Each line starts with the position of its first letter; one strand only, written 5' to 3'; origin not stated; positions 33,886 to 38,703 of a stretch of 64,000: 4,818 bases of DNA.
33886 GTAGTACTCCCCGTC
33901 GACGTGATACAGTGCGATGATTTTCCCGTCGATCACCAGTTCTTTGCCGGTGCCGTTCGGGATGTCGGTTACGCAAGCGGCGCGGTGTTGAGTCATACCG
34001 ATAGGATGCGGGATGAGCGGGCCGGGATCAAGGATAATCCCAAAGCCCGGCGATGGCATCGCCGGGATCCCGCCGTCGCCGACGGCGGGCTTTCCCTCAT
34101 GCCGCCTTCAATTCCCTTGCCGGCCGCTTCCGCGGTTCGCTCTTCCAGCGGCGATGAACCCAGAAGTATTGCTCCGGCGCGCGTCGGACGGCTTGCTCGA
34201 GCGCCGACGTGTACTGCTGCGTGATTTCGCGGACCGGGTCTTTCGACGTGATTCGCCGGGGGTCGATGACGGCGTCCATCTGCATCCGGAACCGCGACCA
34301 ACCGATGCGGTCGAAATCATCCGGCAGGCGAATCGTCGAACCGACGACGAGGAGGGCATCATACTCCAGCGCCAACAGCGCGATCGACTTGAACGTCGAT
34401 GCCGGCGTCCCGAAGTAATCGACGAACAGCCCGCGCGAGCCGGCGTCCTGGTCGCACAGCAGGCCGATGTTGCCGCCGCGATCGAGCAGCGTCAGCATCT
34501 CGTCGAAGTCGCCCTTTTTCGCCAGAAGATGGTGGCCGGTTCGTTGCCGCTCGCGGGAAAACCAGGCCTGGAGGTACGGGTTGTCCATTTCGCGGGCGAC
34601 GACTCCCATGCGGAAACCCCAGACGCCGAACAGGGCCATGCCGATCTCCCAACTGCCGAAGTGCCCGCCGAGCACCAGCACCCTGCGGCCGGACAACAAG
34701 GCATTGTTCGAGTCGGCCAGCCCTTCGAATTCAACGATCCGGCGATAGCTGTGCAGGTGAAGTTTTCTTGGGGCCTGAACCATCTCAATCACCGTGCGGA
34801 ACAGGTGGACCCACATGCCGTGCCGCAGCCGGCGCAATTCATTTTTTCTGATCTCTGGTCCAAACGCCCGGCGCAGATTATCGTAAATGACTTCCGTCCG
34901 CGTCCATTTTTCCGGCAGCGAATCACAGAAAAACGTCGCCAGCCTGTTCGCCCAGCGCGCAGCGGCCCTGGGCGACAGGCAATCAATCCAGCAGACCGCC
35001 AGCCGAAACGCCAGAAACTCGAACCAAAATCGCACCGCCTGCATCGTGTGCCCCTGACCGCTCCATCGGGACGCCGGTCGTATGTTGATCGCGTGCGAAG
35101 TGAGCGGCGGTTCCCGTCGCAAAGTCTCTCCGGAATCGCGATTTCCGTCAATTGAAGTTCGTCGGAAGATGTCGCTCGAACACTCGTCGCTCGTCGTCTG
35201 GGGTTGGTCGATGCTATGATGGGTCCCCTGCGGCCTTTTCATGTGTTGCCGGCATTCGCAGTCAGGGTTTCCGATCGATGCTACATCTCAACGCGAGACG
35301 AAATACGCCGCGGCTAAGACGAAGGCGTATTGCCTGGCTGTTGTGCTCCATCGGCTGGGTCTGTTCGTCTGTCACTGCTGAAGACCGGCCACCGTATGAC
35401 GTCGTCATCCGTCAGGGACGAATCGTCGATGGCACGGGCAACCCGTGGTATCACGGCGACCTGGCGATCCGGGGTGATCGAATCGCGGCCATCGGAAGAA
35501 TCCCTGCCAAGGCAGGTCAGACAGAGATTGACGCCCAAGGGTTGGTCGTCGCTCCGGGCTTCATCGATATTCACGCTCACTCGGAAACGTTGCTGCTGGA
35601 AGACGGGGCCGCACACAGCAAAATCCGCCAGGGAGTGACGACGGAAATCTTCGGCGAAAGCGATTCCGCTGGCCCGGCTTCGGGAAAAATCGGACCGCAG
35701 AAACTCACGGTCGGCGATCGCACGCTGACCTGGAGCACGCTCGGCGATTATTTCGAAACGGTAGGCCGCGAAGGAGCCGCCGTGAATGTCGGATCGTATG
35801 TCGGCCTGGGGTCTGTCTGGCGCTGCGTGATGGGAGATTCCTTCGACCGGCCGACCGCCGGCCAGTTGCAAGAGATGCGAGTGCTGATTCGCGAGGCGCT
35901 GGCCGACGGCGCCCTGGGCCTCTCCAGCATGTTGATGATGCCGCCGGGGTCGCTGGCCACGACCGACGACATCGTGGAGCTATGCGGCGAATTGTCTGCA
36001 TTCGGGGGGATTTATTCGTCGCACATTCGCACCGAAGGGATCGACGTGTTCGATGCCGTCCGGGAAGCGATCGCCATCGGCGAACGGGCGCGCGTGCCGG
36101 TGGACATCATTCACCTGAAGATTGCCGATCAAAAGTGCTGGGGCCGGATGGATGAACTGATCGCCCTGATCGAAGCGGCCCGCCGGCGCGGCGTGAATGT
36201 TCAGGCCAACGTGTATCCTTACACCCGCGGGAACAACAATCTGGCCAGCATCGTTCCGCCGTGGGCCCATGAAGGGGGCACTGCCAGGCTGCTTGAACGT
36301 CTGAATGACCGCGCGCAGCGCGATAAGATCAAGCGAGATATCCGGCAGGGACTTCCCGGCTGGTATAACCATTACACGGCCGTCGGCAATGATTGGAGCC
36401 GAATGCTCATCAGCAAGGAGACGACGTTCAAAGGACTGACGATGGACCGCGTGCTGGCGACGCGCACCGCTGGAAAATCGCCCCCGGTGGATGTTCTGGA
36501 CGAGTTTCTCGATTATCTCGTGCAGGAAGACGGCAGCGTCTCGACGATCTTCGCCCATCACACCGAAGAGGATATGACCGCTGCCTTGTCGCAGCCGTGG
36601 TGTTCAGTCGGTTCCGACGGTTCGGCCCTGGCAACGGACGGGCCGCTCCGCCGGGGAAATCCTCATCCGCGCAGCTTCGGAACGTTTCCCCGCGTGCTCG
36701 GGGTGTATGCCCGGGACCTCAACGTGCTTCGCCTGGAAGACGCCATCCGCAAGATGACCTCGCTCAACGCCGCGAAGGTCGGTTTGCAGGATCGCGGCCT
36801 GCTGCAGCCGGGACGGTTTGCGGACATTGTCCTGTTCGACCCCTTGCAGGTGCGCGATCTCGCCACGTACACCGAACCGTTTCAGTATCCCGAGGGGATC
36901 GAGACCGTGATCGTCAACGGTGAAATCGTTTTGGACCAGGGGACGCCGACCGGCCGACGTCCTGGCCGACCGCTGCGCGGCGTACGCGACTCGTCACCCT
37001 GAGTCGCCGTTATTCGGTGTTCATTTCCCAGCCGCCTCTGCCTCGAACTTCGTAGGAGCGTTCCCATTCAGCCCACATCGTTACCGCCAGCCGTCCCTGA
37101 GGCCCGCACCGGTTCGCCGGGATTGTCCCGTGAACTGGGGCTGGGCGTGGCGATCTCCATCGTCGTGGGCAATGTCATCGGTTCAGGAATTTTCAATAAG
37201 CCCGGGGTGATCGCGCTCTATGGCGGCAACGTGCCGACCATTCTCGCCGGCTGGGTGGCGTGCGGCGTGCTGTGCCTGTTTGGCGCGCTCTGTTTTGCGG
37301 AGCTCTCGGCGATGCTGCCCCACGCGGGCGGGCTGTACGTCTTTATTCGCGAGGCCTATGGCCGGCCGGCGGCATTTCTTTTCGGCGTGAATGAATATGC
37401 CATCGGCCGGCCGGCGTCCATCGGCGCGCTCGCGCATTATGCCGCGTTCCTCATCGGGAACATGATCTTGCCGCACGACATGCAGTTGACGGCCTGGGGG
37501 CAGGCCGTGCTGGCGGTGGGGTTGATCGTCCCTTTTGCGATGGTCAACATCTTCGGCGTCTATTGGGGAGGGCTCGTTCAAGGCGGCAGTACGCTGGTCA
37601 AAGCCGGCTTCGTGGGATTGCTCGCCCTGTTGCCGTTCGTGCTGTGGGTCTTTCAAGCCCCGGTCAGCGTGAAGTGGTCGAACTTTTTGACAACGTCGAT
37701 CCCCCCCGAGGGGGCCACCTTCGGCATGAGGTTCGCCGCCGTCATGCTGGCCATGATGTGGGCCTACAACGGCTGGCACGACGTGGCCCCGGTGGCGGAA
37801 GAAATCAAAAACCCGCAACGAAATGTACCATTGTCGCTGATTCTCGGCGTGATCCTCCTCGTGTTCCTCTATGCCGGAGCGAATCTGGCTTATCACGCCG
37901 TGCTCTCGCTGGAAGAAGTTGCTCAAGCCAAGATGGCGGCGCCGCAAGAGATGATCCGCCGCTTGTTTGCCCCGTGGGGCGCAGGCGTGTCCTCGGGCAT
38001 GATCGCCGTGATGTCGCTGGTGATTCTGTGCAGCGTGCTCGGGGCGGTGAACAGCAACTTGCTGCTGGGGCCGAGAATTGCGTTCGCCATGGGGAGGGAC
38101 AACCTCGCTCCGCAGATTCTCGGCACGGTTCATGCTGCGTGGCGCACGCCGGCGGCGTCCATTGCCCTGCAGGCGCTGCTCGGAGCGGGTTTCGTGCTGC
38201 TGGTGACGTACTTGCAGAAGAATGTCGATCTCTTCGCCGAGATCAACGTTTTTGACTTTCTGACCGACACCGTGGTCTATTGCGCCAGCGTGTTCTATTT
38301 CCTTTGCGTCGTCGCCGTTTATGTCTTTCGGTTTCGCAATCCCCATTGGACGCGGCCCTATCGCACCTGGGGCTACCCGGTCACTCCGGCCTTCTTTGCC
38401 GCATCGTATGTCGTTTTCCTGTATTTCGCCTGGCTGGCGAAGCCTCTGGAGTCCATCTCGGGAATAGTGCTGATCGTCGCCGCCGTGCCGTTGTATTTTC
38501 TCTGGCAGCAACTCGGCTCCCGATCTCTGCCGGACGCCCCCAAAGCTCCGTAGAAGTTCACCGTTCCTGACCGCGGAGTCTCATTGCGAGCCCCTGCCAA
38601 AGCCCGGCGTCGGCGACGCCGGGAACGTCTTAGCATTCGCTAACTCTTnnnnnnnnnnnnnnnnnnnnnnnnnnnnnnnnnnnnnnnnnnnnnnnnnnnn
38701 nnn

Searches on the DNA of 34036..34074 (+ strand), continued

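Call 82: search_with_rna_model(model_id=R1, sources=[L219, L220, L221, L222, L223, L224, L225, L226, L227, L228, L229, L230, L231, L232], max_evalue=0.1)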
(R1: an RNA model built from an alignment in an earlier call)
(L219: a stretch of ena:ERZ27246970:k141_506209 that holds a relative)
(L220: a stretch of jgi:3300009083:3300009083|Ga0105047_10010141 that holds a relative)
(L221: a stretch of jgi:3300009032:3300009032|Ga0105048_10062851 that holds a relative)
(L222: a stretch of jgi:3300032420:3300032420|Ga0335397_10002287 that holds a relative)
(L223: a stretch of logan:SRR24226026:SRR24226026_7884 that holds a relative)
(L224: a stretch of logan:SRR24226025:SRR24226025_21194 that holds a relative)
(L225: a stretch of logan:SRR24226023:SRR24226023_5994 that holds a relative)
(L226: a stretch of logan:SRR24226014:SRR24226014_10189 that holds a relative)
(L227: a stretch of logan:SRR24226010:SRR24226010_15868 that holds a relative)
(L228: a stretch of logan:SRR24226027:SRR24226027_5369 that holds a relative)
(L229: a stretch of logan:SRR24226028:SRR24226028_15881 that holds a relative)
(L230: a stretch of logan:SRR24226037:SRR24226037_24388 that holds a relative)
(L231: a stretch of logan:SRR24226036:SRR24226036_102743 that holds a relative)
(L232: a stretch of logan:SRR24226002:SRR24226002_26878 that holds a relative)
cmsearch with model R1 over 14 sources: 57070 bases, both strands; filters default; matches with E-value up to 0.1: 28.
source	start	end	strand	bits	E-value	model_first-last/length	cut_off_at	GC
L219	1636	1674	+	53.2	6.3e-14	1-39/39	no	0.72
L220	1636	1674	+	53.2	6.3e-14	1-39/39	no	0.72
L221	3499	3537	+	53.2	6.3e-14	1-39/39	no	0.72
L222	973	1011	+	53.2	6.3e-14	1-39/39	no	0.72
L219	995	1033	+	53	7.2e-14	1-39/39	no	0.67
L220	995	1033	+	53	7.2e-14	1-39/39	no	0.67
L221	2858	2896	+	53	7.2e-14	1-39/39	no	0.67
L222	332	370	+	53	7.2e-14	1-39/39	no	0.67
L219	1578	1616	-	52.7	8.5e-14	1-39/39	no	0.72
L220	1578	1616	-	52.7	8.5e-14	1-39/39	no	0.72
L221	3441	3479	-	52.7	8.5e-14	1-39/39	no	0.72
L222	915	953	-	52.7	8.5e-14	1-39/39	no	0.72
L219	923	961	-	40.5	4.6e-10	1-39/39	no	0.64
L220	923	961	-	40.5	4.6e-10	1-39/39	no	0.64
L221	2786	2824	-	40.5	4.6e-10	1-39/39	no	0.64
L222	260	298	-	40.5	4.6e-10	1-39/39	no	0.64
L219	1005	1025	-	20.9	0.0004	11-31/39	no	0.9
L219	1646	1666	-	20.9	0.0004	11-31/39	no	0.9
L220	1005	1025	-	20.9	0.0004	11-31/39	no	0.9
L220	1646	1666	-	20.9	0.0004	11-31/39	no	0.9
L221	2868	2888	-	20.9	0.0004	11-31/39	no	0.9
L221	3509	3529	-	20.9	0.0004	11-31/39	no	0.9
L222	342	362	-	20.9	0.0004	11-31/39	no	0.9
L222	983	1003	-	20.9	0.0004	11-31/39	no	0.9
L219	1586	1606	+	20.8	0.00042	11-31/39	no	0.9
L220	1586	1606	+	20.8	0.00042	11-31/39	no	0.9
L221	3449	3469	+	20.8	0.00042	11-31/39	no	0.9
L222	923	943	+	20.8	0.00042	11-31/39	no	0.9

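Call 91: search_with_rna_model(model_id=R1, sources=[L233, L210], max_evalue=0.1)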
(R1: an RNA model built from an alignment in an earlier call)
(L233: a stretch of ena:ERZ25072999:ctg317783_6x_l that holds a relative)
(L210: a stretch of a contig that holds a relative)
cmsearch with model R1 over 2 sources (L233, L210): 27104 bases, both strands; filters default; matches with E-value up to 0.1: 7.
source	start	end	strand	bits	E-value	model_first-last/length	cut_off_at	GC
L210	4605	4643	-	44.6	1.2e-11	1-39/39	no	0.64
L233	9986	10024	-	38.5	8.6e-10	1-39/39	no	0.62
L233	10023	10061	+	36.3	3.9e-09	1-39/39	no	0.64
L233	10654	10692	+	19.9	0.00037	1-39/39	no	0.74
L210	4613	4633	+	19.3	0.00058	11-31/39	no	0.81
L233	9994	10014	+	15.7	0.0071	11-31/39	no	0.76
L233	15766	15807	+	13.4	0.037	1-39/39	no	0.71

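Call 100: search_with_rna_model(model_id=R1, sources=[L234, L235, L236, L237], max_evalue=0.01)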
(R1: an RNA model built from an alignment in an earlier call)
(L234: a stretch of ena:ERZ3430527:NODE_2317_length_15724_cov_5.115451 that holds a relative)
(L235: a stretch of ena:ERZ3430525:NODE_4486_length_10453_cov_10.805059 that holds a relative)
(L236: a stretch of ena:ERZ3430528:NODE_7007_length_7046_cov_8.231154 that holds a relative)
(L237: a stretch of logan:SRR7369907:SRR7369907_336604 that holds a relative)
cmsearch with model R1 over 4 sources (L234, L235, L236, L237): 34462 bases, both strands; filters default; matches with E-value up to 0.01: 0.
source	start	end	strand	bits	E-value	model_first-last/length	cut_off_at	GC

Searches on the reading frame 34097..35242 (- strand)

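Call 30: search_protein_families(library=pfam, proteins=[window:34097-35242:-], max_evalue=0.01)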
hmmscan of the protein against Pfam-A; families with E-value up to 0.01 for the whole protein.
window:34097-35242:- (381 aa): 1 family
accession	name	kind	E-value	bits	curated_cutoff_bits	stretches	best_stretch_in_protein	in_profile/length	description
PF03279.18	Lip_A_acyltrans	-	1e-41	143.6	22.3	1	71-367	12-294/295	Bacterial lipid A biosynthesis acyltransferase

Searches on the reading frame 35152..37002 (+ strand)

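Call 30: search_protein_families(library=pfam, proteins=[window:35152-37002:+], max_evalue=0.01)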
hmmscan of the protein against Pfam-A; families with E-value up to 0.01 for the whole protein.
window:35152-37002:+ (616 aa): 2 families
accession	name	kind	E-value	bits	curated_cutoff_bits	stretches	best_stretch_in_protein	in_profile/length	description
PF07969.17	Amidohydro_3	-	1.1e-23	84.9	29.7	2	492-593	370-471/472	Amidohydrolase family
PF01979.26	Amidohydro_1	-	8.4e-10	38.8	25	1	522-593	276-345/345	Amidohydrolase family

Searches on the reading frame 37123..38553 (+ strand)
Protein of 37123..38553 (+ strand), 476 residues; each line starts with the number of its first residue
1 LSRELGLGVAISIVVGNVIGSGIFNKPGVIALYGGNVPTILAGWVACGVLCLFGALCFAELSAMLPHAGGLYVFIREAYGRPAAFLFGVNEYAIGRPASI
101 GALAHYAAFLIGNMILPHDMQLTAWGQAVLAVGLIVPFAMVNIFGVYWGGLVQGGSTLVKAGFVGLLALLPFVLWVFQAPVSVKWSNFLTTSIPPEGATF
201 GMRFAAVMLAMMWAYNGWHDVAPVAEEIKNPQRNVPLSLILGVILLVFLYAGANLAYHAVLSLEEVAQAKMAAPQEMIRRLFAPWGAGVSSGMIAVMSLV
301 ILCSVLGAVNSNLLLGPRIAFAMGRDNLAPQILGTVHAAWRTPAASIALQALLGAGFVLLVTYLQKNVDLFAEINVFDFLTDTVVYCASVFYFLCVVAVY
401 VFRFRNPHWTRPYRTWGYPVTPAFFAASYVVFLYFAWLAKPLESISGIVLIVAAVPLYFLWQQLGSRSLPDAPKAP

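Call 30: search_protein_families(library=pfam, proteins=[window:37123-38553:+], max_evalue=0.01)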
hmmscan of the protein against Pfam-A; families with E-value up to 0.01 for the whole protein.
window:37123-38553:+ (476 aa): 2 families
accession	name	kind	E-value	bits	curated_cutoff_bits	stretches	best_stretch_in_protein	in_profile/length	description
PF13520.12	AA_permease_2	-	4.4e-54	184.5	27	1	10-438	6-405/427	Amino acid permease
PF00324.27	AA_permease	-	4.6e-32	111.8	24.6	1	11-443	3-427/470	Amino acid permease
